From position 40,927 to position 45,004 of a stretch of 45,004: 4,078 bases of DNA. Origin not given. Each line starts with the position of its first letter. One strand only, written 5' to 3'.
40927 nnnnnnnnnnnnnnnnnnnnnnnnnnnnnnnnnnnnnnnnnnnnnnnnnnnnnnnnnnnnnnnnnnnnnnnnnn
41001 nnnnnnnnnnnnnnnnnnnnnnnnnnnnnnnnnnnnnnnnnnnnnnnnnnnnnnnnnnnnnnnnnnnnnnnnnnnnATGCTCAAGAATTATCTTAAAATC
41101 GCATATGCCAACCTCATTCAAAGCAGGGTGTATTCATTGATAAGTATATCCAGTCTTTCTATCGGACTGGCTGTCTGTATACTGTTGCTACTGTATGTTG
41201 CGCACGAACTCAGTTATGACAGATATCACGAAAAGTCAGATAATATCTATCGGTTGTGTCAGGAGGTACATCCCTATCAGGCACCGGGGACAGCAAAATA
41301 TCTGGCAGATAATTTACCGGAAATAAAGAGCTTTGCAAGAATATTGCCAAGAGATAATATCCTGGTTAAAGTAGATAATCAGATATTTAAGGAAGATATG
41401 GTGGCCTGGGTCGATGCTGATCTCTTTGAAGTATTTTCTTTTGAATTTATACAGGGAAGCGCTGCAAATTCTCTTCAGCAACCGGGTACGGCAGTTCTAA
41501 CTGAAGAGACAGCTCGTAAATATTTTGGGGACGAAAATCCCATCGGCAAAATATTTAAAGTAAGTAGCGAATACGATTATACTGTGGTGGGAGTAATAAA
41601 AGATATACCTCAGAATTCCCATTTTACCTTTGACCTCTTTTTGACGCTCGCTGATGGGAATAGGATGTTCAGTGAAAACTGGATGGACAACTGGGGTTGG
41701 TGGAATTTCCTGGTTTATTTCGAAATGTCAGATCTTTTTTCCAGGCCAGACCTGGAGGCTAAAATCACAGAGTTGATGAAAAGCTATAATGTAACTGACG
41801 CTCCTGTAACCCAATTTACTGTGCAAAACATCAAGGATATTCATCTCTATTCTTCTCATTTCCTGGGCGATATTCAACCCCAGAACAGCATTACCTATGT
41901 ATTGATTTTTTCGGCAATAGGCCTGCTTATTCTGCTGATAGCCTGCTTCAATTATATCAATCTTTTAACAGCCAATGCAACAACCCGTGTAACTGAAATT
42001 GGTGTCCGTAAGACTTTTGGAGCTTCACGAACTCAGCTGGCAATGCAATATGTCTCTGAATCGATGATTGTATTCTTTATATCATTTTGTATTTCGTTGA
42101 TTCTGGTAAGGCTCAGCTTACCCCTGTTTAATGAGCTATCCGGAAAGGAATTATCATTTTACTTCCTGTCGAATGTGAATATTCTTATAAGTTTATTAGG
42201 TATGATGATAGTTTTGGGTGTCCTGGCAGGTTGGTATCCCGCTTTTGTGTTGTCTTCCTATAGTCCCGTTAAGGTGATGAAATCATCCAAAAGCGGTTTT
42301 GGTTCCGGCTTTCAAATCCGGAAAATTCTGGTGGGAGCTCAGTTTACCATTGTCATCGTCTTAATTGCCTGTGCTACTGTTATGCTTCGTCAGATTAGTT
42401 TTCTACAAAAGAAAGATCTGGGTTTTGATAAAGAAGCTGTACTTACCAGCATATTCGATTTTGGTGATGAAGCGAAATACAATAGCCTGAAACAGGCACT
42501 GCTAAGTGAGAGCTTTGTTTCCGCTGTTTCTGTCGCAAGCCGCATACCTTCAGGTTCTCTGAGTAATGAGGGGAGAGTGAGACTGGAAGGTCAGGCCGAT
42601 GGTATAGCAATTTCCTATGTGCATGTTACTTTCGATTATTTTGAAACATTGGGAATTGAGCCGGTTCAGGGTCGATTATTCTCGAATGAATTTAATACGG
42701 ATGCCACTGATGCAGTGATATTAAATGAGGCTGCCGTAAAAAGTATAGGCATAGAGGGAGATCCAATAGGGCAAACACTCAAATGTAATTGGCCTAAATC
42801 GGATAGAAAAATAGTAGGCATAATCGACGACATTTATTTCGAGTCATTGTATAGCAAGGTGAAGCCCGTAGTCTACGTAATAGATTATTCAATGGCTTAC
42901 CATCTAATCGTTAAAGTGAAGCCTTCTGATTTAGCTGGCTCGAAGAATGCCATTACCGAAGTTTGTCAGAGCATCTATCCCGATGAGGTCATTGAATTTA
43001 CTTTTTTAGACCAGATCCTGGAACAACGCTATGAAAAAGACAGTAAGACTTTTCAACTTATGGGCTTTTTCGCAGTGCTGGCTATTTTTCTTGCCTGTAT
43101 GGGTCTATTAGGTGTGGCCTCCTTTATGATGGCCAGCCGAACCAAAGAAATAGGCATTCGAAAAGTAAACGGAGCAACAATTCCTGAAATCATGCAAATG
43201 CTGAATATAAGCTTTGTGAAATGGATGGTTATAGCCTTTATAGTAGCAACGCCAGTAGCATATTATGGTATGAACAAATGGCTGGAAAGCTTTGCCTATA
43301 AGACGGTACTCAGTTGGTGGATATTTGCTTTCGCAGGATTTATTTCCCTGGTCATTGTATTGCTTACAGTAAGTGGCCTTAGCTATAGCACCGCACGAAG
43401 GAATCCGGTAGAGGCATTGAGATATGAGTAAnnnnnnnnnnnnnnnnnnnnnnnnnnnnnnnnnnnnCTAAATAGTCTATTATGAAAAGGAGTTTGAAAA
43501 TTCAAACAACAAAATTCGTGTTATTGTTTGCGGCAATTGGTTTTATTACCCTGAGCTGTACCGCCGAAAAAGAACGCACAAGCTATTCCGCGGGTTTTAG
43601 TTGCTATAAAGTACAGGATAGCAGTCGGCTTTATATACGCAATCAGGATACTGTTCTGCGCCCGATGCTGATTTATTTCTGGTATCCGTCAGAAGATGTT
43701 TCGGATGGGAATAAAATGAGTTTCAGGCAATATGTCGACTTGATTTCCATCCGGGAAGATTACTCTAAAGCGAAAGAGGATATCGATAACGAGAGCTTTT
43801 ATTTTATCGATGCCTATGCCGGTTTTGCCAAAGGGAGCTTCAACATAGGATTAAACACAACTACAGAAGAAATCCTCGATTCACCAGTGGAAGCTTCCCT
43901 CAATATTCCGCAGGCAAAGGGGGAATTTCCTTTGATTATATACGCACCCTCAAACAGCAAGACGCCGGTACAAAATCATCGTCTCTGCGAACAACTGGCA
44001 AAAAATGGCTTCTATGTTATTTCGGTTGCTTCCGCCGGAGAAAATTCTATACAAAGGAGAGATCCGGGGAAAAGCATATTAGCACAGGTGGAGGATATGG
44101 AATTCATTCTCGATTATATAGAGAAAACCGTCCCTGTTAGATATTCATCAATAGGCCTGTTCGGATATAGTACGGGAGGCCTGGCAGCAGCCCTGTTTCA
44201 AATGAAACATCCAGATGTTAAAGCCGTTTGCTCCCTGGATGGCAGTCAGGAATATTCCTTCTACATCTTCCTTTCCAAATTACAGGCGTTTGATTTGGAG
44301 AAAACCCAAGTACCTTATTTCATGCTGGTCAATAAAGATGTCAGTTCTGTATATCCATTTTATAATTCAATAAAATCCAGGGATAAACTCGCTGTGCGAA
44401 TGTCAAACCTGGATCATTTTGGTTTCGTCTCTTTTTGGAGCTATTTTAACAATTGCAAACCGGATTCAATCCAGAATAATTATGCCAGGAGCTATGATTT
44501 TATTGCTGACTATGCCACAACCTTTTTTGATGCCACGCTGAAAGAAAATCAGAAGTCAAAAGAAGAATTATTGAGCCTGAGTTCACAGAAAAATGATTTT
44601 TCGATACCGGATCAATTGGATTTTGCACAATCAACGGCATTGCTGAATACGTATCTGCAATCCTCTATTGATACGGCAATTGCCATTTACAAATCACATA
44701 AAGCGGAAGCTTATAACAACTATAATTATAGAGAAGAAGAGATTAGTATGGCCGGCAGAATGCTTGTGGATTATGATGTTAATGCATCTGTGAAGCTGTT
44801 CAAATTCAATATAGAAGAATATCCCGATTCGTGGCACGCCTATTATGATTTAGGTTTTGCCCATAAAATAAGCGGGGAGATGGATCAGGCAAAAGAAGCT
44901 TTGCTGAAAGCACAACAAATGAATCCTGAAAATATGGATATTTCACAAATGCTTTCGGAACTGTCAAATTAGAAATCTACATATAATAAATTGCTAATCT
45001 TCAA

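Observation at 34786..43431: Bce-like logic in a Bacteroidota wiring: loop-less histidine kinase plus sigma-54 activator divergent from FtsX-type ABC transporter genes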

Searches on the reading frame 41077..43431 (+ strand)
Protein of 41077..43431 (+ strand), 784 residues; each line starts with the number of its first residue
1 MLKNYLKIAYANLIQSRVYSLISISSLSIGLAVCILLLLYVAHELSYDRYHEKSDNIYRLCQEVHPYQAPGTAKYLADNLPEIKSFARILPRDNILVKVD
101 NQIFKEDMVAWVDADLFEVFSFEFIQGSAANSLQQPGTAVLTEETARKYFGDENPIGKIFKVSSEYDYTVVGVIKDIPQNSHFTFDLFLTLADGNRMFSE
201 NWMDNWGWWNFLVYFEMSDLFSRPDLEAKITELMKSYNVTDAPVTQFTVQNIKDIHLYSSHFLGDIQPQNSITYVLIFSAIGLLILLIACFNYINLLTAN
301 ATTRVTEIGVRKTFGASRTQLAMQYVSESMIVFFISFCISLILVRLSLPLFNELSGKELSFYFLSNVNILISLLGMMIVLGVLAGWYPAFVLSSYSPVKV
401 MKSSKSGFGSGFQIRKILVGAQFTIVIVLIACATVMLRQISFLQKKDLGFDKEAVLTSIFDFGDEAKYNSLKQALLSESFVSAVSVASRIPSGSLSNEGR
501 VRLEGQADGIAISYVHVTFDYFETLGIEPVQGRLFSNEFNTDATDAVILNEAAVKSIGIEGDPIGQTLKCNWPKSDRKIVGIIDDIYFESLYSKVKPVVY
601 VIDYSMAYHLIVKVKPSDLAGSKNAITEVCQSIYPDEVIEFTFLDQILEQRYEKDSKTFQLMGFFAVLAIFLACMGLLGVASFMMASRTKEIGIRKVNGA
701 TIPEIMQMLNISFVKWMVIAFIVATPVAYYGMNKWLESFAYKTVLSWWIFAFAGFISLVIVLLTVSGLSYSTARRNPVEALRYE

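Call 5: search_protein_families(library=pfam, proteins=[window:41077-43431:+], max_evalue=0.01)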
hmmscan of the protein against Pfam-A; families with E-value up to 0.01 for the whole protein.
window:41077-43431:+ (784 aa): 2 families
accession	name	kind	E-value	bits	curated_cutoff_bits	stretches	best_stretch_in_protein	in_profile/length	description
PF12704.14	MacB_PCD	-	3.6e-33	116.1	27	2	20-232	1-206/207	MacB-like periplasmic core domain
PF02687.27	FtsX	-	4.8e-23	81.9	25.5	2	280-397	2-120/120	FtsX-like permease C-terminal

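Call 6: search_protein_families(library=ncbifam, proteins=[window:41077-43431:+], max_evalue=0.001)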
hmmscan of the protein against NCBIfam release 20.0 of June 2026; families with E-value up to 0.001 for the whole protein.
window:41077-43431:+ (784 aa): 5 families
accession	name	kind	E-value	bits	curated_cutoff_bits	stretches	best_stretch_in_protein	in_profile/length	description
TIGR03434.1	ADOP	subfamily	2e-93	314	622.3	2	167-784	173-803/803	ADOP family duplicated permease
NF038008.1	ABC_perm_DarB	equivalog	4.4e-40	137.4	700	1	16-768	8-770/777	darobactin export ABC transporter permease subunit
NF007826.0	PRK10535.1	equivalog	3.4e-20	71.9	966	2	108-401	368-645/648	macrolide ABC transporter ATP-binding protein/permease MacB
NF038346.1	FtsX_actino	exception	0.00012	21.6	250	1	245-391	155-300/308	permease-like cell division protein FtsX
TIGR02212.1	lolCE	equivalog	0.00049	19.1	362.45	1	230-402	226-409/411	lipoprotein-releasing ABC transporter permease subunit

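Call 51: search_solved_structures(query=window:41077-43431:+, max_evalue=0.01)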
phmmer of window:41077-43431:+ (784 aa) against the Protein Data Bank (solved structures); distinct sequences matched with E-value up to 0.01: 6.
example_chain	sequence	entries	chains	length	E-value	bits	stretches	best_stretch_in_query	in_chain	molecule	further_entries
5lil_A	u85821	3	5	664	2e-11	46.2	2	249-400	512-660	Macrolide export ATP-binding/permease protein MacB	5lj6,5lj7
5gko_A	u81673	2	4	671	1.9e-09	39.6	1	251-401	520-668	Macrolide export ATP-binding/permease protein MacB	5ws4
5nik_J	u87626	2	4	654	4.3e-08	35.2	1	461-780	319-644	Macrolide export ATP-binding/permease protein MacB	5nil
5xu1_M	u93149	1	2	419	2.2e-06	29.5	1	264-402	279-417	ABC transporter permeae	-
3is6_A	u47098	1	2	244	5.1e-06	28.3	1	71-237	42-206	putative permease protein, ABC transporter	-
3ftj_A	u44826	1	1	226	0.00056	21.6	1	501-588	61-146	Macrolide export ATP-binding/permease protein macB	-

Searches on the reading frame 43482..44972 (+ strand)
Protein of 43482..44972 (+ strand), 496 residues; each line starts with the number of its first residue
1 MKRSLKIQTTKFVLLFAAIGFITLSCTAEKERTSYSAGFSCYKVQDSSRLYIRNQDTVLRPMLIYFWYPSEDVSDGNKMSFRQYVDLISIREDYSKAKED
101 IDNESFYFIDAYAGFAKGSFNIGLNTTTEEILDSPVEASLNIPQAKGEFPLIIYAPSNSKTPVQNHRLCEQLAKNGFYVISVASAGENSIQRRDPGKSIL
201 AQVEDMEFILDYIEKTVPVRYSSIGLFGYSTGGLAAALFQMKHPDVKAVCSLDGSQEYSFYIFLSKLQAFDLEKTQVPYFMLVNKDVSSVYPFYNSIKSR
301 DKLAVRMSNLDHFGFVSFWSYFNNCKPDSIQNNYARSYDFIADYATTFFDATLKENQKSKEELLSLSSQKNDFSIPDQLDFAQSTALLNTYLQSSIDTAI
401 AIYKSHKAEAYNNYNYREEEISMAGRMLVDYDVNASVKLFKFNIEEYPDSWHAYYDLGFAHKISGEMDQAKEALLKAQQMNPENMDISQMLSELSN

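Call 5: search_protein_families(library=pfam, proteins=[window:43482-44972:+], max_evalue=0.01)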
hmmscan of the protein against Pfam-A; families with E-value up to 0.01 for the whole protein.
window:43482-44972:+ (496 aa): 7 families
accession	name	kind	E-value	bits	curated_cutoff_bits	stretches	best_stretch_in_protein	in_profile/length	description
PF13181.12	TPR_8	-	4.1e-05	23.8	25.7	1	452-484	2-34/34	Tetratricopeptide repeat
PF00515.34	TPR_1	-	0.00031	20.9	27.8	1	453-484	3-34/34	Tetratricopeptide repeat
PF12146.15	Hydrolase_4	-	0.00084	19.1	27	1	166-249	21-104/239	Serine aminopeptidase, S33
PF07719.23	TPR_2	-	0.0014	19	27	1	453-484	3-34/34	Tetratricopeptide repeat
PF08840.17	BAAT_C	-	0.003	18.1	20.9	1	211-259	11-59/210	BAAT / Acyl-CoA thioester hydrolase C terminal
PF03583.20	LIP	-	0.0055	16.5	23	1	170-238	20-87/286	Secretory lipase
PF13371.12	TPR_9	-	0.0065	16.9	35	0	448-490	26-68/73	Tetratricopeptide repeat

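Call 6: search_protein_families(library=ncbifam, proteins=[window:43482-44972:+], max_evalue=0.001)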
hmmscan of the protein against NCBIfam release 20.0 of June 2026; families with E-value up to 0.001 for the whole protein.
window:43482-44972:+ (496 aa): 1 family
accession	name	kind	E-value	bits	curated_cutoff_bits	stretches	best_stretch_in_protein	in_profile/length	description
NF040959.1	MamA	equivalog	0.0003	20.3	200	1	435-491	123-179/204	magnetosome protein MamA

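Call 76: search_protein_families(library=pfam, proteins=[window:43482-44972:+], max_evalue=10)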
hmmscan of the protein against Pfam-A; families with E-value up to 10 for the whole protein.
window:43482-44972:+ (496 aa): 15 families
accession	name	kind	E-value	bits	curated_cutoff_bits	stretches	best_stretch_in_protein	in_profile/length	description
PF13181.12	TPR_8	-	4.1e-05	23.8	25.7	1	452-484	2-34/34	Tetratricopeptide repeat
PF00515.34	TPR_1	-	0.00031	20.9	27.8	1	453-484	3-34/34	Tetratricopeptide repeat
PF12146.15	Hydrolase_4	-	0.00084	19.1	27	1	166-249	21-104/239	Serine aminopeptidase, S33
PF07719.23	TPR_2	-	0.0014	19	27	1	453-484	3-34/34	Tetratricopeptide repeat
PF08840.17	BAAT_C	-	0.003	18.1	20.9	1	211-259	11-59/210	BAAT / Acyl-CoA thioester hydrolase C terminal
PF03583.20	LIP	-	0.0055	16.5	23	1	170-238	20-87/286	Secretory lipase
PF13371.12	TPR_9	-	0.0065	16.9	35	1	448-490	26-68/73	Tetratricopeptide repeat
PF01738.24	DLH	-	0.015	15.3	21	1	164-254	28-129/217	Dienelactone hydrolase family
PF14559.12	TPR_19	-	0.023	15.5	25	1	438-485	12-59/68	Tetratricopeptide repeat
PF12740.14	PETase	-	0.026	14.4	28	1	166-314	71-213/263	PET hydrolase-like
PF00561.26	Abhydrolase_1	-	0.054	13.6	25.8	1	218-347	65-189/245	alpha/beta hydrolase fold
PF13431.12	TPR_17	-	0.062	14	24.4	1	444-471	6-33/34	Tetratricopeptide repeat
PF13428.12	TPR_14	-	0.069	14.3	23.5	1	452-493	2-43/44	Tetratricopeptide repeat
PF04375.19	HemX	-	0.069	13.2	25.9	1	332-394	172-231/236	HemX, putative uroporphyrinogen-III C-methyltransferase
PF07224.18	Chlorophyllase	-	0.24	10.6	26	1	115-238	6-132/301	Chlorophyllase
